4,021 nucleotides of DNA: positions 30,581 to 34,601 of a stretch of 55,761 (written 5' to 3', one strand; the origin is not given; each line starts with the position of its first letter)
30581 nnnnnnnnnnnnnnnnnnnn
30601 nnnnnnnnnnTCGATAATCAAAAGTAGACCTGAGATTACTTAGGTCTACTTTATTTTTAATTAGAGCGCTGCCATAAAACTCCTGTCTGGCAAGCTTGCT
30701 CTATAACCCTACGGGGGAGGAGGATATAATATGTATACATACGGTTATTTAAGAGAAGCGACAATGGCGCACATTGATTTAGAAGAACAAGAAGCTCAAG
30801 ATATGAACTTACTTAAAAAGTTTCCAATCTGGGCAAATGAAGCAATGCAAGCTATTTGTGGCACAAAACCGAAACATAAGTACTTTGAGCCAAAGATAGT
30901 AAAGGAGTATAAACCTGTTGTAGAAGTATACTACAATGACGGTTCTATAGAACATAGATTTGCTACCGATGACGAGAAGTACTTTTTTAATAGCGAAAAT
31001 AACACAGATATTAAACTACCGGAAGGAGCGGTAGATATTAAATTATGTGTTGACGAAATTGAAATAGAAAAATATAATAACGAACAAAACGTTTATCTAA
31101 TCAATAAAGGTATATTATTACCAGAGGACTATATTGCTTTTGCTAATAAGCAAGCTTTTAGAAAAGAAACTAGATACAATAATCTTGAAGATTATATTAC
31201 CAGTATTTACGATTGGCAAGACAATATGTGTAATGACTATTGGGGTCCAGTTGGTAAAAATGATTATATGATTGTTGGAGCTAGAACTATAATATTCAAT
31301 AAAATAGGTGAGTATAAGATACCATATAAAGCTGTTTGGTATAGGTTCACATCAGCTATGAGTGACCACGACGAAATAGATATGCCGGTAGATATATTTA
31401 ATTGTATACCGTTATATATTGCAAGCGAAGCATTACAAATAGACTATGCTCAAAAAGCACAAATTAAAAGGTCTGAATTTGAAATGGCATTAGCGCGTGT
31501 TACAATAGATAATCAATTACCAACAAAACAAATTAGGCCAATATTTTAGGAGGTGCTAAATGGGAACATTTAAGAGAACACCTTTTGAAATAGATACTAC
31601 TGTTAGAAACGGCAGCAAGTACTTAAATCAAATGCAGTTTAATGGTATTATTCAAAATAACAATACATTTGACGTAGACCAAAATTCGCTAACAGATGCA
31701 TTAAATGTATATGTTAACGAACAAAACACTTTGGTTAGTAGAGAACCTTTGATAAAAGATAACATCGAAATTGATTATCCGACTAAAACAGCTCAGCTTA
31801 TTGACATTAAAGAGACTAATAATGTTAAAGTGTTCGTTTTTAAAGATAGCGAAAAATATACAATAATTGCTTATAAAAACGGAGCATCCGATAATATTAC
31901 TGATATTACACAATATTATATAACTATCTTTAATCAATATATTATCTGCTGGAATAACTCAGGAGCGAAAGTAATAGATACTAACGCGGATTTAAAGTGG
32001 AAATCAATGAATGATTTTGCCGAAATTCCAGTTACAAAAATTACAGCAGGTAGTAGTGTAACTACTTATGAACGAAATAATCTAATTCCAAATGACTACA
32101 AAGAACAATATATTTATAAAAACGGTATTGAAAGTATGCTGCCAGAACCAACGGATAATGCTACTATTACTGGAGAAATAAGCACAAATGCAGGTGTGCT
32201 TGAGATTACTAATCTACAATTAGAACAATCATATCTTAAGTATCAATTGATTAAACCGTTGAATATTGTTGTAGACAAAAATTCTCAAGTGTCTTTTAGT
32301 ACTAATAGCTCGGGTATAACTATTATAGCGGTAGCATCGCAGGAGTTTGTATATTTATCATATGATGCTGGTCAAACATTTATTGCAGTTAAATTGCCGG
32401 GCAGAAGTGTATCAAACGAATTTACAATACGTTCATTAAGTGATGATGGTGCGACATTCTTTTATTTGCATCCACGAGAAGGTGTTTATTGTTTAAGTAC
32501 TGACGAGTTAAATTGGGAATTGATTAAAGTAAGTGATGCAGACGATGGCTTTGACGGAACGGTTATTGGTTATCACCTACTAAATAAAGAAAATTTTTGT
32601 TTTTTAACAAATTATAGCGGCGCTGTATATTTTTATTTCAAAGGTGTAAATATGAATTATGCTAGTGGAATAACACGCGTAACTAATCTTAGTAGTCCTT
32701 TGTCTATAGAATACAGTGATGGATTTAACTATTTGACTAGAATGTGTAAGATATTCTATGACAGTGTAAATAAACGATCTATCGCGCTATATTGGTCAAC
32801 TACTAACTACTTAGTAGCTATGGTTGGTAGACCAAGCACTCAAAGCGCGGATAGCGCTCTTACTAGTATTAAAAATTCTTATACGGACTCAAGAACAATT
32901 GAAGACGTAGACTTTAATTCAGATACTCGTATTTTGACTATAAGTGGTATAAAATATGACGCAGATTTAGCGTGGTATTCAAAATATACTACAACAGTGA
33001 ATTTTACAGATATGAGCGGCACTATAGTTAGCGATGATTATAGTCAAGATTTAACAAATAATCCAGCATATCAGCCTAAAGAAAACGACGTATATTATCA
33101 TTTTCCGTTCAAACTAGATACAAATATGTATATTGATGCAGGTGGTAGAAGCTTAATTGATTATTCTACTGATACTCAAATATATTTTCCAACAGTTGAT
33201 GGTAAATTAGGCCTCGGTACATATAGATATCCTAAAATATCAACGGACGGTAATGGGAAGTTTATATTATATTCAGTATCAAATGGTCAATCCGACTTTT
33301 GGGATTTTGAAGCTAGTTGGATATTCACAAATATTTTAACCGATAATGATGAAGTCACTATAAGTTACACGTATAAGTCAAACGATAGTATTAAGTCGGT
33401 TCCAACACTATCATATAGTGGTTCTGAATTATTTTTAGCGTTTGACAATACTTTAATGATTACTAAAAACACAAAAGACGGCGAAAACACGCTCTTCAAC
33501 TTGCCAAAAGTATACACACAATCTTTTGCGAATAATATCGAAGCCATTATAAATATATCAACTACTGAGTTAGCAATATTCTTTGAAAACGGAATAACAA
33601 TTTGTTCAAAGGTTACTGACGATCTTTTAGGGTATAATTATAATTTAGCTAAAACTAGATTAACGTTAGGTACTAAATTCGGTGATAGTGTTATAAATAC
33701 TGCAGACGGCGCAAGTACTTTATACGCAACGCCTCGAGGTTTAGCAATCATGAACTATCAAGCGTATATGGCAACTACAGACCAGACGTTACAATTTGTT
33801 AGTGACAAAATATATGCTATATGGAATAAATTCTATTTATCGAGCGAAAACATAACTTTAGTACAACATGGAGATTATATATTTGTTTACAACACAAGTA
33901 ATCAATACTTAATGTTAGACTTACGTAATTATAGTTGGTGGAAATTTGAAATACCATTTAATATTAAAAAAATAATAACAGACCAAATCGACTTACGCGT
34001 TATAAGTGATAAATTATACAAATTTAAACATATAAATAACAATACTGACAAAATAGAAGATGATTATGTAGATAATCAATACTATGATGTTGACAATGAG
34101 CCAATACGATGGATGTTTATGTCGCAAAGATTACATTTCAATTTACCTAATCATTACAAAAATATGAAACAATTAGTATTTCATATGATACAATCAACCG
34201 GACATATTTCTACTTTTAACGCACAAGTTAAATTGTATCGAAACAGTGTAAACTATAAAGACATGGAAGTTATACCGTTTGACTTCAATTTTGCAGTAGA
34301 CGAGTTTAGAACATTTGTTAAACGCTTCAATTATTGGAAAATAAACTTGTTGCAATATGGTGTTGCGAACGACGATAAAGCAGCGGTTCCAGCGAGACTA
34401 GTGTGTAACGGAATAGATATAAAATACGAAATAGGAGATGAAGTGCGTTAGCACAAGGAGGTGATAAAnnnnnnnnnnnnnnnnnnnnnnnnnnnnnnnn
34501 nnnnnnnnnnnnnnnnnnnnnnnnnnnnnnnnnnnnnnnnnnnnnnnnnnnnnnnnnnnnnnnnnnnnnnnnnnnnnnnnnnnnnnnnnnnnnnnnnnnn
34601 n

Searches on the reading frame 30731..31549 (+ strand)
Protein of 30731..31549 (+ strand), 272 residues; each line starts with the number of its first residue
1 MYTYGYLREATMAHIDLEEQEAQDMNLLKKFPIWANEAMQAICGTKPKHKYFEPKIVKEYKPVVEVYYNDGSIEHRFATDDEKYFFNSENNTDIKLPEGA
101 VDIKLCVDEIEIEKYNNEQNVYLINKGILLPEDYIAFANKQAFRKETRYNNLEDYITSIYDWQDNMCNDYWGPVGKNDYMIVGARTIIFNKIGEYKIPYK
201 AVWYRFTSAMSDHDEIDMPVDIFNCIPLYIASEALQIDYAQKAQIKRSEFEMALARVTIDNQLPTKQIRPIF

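Call 16: search_protein_families(library=phrogs, proteins=[window:30731-31549:+], max_evalue=0.05)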
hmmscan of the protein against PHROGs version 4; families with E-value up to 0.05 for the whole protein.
window:30731-31549:+ (272 aa): 1 family
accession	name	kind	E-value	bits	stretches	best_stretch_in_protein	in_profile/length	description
phrog_12520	-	unknown function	0.025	15.4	1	49-98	79-127/167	-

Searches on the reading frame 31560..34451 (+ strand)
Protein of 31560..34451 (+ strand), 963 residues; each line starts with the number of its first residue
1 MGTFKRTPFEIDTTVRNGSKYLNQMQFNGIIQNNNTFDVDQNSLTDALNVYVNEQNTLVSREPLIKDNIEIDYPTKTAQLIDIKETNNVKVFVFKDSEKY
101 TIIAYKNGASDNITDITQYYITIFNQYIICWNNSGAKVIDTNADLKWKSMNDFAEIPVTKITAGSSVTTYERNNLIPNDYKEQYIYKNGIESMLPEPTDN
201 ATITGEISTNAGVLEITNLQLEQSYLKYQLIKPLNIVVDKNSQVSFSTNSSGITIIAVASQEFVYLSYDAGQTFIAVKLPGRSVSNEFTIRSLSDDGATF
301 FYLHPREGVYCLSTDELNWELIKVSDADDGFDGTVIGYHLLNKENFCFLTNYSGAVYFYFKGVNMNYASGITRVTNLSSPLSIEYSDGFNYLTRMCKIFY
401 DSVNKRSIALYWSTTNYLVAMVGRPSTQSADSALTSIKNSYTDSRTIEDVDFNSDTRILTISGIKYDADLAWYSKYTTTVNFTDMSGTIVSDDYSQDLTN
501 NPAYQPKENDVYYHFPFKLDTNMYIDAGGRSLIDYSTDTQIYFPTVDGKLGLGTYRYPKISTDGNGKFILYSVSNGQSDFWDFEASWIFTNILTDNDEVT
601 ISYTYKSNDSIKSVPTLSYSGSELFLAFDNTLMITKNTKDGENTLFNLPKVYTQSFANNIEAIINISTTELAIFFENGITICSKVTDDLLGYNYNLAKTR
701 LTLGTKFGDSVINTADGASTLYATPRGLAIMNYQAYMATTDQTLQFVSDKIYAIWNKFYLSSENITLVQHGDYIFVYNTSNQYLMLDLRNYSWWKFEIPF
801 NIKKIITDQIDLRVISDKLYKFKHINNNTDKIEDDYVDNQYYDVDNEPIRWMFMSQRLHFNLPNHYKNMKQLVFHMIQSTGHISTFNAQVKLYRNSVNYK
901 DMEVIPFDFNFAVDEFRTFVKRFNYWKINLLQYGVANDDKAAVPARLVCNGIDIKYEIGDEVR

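Call 6: search_protein_families(library=phrogs, proteins=[window:31560-34451:+], max_evalue=0.01)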
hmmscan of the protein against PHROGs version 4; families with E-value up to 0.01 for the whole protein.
window:31560-34451:+ (963 aa): 1 family
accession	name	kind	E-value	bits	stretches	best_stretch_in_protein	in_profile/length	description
phrog_34089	-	unknown function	0.0024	18.9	0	564-626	8-70/90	-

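Call 44: search_protein_families(library=pfam, max_evalue=0.1, proteins=[window:31560-34451:+])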
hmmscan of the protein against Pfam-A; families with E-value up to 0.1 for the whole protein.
window:31560-34451:+ (963 aa): 0 families

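Call 74: search_protein_families(library=ncbifam, max_evalue=1, proteins=[window:31560-34451:+])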
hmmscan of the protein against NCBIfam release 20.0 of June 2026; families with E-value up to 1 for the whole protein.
window:31560-34451:+ (963 aa): 2 families
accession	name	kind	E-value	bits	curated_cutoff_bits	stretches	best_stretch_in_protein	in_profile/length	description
NF045728.1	glycosyl_F510_1955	equivalog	0.051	12.8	175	1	246-326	142-215/246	F510_1955 family glycosylhydrolase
TIGR02059.1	swm_rep_I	domain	0.85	9.8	40.1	1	588-608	80-100/101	cyanobacterial long protein repeat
